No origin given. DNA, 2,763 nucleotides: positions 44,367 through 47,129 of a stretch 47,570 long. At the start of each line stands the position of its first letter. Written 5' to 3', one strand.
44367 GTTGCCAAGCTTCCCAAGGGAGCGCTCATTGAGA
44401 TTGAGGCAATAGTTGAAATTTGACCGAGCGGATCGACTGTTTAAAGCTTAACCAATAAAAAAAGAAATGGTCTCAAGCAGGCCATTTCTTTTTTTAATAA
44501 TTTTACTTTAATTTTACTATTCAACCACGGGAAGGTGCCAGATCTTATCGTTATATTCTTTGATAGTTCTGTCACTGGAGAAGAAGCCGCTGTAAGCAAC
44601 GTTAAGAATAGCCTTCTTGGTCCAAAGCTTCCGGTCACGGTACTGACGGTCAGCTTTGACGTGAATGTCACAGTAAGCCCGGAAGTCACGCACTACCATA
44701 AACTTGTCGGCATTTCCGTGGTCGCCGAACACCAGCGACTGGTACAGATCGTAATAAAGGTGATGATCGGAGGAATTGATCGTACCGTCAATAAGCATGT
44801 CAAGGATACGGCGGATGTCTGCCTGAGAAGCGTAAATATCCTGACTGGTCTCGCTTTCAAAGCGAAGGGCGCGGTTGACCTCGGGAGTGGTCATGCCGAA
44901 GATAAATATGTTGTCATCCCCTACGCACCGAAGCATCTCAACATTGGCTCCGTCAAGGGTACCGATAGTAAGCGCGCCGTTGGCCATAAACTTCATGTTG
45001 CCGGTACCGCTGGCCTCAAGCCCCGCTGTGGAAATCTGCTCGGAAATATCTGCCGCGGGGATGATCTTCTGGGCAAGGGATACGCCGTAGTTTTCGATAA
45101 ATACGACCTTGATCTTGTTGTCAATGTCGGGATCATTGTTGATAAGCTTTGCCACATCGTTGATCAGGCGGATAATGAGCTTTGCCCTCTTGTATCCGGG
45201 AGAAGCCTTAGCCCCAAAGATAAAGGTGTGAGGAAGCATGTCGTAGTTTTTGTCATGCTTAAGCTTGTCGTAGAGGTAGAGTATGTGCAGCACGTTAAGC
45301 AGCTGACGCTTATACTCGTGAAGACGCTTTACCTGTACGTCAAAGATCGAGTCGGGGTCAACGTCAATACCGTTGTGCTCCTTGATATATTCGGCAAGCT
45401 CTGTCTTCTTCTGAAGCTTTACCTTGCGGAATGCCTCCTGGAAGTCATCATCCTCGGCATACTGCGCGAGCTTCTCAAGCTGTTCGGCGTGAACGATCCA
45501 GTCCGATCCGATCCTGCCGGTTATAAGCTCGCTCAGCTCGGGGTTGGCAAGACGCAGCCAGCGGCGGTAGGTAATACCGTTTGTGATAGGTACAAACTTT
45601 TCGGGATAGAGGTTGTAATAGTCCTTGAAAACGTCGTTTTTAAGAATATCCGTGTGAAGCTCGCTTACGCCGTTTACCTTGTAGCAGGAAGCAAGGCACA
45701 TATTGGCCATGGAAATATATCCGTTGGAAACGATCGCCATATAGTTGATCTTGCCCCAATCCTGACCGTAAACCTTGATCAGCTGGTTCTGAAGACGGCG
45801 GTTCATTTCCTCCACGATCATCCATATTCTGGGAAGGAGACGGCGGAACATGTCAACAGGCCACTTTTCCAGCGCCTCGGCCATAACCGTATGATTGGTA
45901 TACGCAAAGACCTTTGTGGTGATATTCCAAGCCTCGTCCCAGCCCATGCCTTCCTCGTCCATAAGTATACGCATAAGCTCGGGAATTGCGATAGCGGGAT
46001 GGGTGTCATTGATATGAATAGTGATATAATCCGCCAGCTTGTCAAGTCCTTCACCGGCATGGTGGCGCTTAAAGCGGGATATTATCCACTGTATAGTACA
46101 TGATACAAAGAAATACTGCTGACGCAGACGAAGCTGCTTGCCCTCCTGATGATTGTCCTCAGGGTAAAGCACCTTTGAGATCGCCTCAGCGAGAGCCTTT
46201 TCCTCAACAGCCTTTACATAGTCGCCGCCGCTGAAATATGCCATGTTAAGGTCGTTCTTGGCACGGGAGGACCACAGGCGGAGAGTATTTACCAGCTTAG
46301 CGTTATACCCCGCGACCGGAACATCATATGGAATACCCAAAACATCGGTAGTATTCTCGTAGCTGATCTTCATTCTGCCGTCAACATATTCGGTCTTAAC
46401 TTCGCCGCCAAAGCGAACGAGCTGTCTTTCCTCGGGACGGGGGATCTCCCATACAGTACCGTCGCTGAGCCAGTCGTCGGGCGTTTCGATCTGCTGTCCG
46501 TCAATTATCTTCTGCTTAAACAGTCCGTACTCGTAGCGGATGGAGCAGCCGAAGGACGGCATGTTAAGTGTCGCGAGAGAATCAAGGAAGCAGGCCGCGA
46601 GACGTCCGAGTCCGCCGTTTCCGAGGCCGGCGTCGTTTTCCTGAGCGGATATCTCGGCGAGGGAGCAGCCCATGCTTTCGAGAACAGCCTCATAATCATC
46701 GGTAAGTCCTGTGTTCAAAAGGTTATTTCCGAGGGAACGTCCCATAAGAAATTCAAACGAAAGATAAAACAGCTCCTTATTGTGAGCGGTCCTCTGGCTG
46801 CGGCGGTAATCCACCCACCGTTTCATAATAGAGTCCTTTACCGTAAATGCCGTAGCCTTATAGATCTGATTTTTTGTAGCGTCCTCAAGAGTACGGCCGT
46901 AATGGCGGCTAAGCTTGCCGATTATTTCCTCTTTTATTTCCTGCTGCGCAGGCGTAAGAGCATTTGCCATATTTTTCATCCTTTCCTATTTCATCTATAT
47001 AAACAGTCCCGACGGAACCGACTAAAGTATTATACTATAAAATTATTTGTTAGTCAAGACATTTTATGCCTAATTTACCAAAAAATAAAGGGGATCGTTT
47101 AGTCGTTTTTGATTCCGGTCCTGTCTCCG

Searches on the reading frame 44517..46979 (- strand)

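Call 85: search_protein_families(library=pfam, proteins=[window:44517-46979:-], max_evalue=0.00001)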
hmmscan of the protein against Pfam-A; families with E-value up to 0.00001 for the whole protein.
window:44517-46979:- (820 aa): 1 family
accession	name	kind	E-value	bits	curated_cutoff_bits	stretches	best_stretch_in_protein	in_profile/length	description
PF00343.26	Phosphorylase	-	0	1060.8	27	1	100-816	1-713/713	Carbohydrate phosphorylase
